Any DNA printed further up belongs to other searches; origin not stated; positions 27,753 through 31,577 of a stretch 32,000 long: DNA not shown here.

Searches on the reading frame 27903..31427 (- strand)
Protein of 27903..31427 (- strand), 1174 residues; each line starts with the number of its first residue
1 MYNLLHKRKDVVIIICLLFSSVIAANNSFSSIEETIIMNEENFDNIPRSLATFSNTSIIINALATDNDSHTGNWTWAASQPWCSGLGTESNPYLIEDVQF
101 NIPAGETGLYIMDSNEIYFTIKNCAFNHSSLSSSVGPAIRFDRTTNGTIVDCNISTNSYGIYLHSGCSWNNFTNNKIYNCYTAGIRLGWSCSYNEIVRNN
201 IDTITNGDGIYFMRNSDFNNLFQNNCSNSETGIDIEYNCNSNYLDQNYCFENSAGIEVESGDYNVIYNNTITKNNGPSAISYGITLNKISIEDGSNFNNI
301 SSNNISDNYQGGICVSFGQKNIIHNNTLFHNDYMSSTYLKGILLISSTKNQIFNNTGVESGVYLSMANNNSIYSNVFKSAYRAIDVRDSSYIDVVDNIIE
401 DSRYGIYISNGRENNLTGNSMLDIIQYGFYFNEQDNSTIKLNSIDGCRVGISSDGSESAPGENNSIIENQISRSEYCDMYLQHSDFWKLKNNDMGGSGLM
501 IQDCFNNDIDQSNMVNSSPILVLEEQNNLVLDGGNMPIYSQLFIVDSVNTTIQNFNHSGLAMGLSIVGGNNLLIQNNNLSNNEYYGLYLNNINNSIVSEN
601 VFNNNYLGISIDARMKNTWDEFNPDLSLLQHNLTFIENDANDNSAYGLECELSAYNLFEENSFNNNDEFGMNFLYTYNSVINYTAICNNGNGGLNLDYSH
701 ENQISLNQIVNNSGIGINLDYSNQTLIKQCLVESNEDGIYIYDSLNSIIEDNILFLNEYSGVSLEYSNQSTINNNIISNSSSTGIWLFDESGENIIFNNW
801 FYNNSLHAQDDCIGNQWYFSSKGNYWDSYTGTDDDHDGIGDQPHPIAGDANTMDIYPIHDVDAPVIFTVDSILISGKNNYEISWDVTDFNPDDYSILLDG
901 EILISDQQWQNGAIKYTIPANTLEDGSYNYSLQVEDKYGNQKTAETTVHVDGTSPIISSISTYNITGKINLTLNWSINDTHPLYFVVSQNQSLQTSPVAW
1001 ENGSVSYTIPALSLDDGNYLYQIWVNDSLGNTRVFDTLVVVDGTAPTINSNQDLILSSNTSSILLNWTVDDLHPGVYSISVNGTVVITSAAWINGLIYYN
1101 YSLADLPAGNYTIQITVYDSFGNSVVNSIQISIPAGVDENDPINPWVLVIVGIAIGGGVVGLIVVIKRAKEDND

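Call 84: search_protein_families(library=pfam, proteins=[window:27903-31427:-], max_evalue=0.0001)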
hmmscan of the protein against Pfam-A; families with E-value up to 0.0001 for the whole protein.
window:27903-31427:- (1174 aa): 5 families
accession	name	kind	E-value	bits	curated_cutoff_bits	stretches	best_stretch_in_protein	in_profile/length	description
PF13229.12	Beta_helix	-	4.9e-56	189.2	25.9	6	631-744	32-147/158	Right handed beta helix region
PF05048.19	NosD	-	5.6e-54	183.2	23.6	6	683-831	51-212/212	Periplasmic copper-binding protein (NosD)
PF19077.6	Big_13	-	4e-14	53.4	27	1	901-951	51-101/102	Bacterial Ig-like domain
PF15418.12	DUF4625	-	8.2e-09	36.3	27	0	910-950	91-130/131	Domain of unknown function (DUF4625)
PF13750.12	Big_3_3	-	9.4e-07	29.1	27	0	915-961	4-52/157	Bacterial Ig-like domain (group 3)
